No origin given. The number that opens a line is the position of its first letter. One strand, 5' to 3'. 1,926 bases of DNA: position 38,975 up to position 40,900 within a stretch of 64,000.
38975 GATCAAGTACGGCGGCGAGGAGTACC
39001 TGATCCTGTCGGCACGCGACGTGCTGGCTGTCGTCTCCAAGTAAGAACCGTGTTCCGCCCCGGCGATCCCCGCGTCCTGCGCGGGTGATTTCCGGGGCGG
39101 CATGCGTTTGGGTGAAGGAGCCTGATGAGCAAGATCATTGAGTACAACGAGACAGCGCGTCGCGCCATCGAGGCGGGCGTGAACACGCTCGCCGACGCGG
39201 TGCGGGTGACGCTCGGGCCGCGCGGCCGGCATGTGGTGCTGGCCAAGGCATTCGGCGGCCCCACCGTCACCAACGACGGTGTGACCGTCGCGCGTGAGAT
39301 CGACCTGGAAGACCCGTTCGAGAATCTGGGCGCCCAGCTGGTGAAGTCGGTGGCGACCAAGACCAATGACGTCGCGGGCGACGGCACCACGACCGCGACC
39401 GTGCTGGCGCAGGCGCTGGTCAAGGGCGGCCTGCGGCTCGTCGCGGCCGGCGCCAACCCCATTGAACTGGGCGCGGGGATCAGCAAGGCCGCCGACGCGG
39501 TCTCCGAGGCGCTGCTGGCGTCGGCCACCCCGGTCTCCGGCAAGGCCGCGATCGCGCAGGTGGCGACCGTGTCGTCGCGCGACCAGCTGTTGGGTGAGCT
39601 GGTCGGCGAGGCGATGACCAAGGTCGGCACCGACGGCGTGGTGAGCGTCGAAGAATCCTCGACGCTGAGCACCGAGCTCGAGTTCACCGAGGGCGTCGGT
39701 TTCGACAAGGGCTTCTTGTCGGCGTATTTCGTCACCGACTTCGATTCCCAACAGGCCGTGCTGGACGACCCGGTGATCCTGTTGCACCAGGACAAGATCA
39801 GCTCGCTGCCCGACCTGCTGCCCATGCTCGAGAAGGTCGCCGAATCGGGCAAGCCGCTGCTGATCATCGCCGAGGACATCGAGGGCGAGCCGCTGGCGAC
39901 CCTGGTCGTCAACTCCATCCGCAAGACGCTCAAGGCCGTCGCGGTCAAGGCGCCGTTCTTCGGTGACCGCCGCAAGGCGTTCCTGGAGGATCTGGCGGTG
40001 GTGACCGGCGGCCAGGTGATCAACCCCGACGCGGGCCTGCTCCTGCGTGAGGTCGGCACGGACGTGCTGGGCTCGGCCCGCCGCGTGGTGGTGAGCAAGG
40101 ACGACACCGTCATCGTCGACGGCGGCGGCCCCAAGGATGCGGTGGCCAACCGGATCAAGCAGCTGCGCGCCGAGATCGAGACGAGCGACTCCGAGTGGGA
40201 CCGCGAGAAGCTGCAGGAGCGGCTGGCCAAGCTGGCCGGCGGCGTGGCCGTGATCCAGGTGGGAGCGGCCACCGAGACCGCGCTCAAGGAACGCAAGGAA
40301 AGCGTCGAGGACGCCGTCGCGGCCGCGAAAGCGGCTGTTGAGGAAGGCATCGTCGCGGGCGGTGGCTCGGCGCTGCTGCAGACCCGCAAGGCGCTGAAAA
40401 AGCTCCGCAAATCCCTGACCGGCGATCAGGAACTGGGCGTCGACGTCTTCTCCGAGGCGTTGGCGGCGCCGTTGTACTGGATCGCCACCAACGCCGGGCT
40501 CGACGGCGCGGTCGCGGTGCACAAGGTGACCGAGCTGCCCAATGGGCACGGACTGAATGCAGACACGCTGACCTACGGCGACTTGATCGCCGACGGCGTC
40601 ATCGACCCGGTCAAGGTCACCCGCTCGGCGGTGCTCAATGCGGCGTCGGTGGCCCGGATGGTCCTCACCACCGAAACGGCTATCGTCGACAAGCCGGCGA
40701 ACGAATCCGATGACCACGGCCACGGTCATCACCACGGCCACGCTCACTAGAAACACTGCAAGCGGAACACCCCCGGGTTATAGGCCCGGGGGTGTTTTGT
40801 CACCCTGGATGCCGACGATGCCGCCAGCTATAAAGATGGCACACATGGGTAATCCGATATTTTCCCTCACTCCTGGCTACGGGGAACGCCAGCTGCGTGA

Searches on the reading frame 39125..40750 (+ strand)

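Call 63: search_protein_families(library=pfam, proteins=[window:39125-40750:+], max_evalue=0.00001)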
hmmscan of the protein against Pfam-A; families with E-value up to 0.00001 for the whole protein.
window:39125-40750:+ (541 aa): 1 family
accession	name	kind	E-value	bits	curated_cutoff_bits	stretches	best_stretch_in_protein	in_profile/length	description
PF00118.29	Cpn60_TCP1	-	1.4e-74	252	34.3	1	22-524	1-490/490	TCP-1/cpn60 chaperonin family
